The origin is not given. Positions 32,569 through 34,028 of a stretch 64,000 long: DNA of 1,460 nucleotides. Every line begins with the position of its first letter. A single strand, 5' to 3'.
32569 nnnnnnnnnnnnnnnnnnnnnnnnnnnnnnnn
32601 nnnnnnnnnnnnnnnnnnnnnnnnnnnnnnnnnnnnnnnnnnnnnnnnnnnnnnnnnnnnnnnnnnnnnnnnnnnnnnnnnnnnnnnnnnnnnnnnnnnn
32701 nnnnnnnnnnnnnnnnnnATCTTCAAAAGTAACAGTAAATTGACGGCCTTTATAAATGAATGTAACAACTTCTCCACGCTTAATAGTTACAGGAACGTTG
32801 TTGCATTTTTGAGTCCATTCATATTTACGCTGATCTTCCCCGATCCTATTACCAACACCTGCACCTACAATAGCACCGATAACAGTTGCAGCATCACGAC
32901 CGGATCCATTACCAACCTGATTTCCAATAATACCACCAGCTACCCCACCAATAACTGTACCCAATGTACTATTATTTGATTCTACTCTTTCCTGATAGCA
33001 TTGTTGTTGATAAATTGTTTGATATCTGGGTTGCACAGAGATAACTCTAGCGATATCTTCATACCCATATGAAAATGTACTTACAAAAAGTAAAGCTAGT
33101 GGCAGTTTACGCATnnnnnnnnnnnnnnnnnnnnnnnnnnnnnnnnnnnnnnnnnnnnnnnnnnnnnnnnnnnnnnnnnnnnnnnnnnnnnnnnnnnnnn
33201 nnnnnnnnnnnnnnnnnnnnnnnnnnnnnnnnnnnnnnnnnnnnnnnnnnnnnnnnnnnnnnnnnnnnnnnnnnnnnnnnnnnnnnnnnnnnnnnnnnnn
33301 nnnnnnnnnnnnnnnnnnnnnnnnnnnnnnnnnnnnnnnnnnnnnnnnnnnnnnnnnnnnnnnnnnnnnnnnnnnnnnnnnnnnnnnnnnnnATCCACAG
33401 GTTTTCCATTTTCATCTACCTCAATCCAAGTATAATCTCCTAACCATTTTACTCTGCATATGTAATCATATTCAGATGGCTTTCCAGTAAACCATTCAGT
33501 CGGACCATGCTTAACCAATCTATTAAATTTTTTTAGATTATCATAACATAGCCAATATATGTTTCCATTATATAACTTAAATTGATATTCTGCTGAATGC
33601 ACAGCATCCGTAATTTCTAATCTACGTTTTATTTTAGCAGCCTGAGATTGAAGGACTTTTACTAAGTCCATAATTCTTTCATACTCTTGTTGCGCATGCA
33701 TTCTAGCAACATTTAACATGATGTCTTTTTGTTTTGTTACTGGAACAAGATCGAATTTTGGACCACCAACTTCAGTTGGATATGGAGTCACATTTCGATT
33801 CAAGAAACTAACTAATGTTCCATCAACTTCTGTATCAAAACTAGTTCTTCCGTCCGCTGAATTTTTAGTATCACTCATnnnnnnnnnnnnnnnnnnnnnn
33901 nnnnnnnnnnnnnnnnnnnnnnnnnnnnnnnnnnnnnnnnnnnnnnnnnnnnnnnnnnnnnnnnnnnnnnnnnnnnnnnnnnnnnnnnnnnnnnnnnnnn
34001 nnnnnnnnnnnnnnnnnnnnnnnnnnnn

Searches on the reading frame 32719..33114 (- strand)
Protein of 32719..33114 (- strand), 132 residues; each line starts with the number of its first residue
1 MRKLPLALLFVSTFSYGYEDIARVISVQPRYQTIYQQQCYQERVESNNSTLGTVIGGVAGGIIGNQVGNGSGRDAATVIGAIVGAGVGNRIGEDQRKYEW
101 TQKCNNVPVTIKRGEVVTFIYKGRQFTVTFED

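Call 70: search_protein_families(library=pfam, proteins=[window:32719-33114:-], max_evalue=0.0001)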
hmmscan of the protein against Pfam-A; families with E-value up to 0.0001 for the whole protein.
window:32719-33114:- (132 aa): 3 families
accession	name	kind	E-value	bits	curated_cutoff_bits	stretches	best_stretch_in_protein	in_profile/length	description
PF05433.20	Rick_17kDa_Anti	-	2.9e-11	43.5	24.2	1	51-92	1-43/43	Glycine zipper 2TM domain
PF13488.11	Gly-zipper_Omp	-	5.2e-09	36.3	25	1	52-95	2-42/46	Glycine zipper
PF13441.11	Gly-zipper_YMGG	-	6e-06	26.3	28.9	1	48-92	2-43/45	YMGG-like Gly-zipper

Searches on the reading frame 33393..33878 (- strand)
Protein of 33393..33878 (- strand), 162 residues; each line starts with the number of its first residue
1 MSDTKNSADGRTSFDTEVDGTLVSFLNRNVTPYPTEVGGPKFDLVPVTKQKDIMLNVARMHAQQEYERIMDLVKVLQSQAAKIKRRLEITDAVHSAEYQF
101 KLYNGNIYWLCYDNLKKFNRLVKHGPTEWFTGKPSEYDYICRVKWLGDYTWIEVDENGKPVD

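Call 70: search_protein_families(library=pfam, proteins=[window:33393-33878:-], max_evalue=0.0001)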
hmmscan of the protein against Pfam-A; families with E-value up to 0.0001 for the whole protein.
window:33393-33878:- (162 aa): 1 family
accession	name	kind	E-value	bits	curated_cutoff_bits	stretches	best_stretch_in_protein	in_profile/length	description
PF10504.14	DUF2452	-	2.6e-08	33.9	25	1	29-156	15-139/156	Protein of unknown function (DUF2452)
